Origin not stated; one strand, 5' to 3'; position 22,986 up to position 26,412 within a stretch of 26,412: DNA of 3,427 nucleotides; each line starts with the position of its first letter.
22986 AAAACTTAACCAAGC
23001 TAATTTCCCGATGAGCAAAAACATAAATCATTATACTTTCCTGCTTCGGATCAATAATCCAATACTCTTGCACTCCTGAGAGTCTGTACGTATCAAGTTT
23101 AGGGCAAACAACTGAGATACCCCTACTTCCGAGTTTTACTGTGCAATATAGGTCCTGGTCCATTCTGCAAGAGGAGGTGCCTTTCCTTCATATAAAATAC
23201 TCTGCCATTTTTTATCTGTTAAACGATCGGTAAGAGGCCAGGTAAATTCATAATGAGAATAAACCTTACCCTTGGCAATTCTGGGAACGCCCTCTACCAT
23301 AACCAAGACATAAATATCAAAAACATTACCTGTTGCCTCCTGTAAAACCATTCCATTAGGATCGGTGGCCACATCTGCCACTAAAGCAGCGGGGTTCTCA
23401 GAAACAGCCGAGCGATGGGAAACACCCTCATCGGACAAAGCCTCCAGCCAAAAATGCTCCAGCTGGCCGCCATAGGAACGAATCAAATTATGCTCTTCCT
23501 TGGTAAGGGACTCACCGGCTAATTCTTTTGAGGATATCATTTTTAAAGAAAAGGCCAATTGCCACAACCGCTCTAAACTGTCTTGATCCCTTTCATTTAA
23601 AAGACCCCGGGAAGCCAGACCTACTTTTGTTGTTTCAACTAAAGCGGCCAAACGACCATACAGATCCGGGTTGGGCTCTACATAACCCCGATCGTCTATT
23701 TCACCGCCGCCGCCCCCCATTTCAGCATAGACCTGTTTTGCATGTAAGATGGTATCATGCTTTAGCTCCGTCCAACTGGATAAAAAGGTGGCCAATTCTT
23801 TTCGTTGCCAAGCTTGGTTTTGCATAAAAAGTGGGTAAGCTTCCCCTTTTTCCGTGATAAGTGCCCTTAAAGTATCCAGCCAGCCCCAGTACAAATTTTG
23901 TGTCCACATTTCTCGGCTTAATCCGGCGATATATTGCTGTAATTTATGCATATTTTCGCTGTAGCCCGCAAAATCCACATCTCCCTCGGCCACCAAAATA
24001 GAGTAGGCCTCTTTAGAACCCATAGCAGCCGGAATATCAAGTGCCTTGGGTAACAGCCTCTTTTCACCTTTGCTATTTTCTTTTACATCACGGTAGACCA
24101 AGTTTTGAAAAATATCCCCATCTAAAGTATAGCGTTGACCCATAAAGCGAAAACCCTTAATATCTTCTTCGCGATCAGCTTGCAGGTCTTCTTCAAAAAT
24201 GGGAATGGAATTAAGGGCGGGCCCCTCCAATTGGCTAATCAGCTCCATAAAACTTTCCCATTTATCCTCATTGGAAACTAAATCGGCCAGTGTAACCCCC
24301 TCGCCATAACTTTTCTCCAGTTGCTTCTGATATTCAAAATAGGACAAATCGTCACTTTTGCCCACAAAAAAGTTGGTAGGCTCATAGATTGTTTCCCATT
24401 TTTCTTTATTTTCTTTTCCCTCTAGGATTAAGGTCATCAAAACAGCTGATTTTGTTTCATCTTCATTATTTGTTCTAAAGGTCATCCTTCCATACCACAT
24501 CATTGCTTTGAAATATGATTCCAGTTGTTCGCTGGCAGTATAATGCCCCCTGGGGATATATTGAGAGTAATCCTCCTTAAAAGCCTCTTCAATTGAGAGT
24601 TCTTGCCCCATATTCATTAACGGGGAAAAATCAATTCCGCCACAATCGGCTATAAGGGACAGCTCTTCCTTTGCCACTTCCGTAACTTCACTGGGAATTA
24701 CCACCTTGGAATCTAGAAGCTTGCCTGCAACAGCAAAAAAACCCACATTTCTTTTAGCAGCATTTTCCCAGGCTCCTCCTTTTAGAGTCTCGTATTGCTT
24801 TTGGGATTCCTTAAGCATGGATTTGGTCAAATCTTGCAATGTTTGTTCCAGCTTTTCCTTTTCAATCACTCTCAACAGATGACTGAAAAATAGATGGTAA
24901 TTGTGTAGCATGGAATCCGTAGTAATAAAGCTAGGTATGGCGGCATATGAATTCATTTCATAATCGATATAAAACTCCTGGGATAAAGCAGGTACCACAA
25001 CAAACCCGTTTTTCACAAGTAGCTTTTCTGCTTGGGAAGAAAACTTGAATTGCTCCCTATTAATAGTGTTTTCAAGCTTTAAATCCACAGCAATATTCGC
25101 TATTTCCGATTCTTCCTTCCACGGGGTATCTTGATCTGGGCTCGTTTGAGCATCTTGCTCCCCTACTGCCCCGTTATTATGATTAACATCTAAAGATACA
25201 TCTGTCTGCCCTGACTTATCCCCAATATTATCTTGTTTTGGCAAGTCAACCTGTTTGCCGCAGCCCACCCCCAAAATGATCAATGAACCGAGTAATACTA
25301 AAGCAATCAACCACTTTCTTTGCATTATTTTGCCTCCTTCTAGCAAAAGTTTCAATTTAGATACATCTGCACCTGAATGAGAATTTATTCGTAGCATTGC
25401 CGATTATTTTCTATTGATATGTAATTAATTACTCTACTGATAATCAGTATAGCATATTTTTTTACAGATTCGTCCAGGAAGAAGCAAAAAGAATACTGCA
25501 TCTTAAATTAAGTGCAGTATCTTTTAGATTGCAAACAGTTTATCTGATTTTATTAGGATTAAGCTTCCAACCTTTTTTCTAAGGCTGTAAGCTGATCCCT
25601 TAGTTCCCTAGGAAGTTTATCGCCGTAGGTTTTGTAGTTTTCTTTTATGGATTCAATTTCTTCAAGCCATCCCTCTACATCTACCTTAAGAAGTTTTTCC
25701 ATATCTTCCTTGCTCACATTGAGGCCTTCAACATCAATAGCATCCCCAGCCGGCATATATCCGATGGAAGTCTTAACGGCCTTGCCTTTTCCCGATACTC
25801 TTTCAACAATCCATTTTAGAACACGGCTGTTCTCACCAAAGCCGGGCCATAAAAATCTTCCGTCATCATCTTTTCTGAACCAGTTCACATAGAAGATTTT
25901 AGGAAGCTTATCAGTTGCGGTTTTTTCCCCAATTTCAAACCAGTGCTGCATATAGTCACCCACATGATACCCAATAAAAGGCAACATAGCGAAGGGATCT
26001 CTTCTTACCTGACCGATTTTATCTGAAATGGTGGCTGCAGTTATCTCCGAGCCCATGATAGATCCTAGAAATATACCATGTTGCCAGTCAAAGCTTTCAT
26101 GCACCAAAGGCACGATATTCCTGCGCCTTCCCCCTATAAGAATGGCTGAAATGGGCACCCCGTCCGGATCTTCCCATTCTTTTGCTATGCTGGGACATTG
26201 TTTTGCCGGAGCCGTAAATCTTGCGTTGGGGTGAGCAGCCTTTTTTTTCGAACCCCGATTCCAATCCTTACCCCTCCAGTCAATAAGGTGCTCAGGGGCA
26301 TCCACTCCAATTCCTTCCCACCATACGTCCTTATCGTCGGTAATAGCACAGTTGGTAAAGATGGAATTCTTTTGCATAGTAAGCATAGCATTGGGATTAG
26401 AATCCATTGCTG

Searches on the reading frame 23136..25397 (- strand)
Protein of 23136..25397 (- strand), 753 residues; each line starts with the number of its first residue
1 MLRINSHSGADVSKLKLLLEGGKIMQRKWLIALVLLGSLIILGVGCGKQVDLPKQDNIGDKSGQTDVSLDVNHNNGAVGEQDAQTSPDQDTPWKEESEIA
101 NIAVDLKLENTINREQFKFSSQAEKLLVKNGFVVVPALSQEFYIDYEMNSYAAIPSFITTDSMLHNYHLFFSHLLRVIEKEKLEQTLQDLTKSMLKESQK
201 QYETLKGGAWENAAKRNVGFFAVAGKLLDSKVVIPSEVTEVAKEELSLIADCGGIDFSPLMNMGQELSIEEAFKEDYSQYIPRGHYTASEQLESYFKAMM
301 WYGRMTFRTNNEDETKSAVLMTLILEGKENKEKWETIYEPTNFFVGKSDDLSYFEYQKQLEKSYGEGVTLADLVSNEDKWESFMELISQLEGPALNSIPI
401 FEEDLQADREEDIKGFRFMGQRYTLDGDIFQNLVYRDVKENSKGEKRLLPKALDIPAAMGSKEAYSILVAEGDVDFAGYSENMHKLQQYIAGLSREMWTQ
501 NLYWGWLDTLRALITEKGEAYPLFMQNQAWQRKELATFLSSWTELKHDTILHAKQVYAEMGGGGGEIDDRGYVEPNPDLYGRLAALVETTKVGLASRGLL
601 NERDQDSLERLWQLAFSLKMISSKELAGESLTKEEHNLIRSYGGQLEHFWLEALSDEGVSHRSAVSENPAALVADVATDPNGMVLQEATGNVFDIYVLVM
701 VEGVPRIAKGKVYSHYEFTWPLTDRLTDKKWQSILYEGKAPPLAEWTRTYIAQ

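Call 3: search_protein_families(library=pfam, proteins=[window:23136-25397:-], max_evalue=0.01)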
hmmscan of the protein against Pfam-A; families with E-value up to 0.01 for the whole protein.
window:23136-25397:- (753 aa): 1 family
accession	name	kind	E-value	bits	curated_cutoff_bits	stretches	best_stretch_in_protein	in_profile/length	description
PF11369.13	DUF3160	-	1.7e-227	757.4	25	1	121-747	2-632/632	Protein of unknown function (DUF3160)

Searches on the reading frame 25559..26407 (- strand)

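Call 41: search_protein_families(library=pfam, proteins=[window:25559-26407:-], max_evalue=0.0001)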
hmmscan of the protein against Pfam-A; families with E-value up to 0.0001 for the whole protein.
window:25559-26407:- (282 aa): 1 family
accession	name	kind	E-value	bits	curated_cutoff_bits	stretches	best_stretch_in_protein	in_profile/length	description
PF00821.23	PEPCK_GTP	-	5.2e-120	400.9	23.8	1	2-279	83-357/357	Phosphoenolpyruvate carboxykinase C-terminal P-loop domain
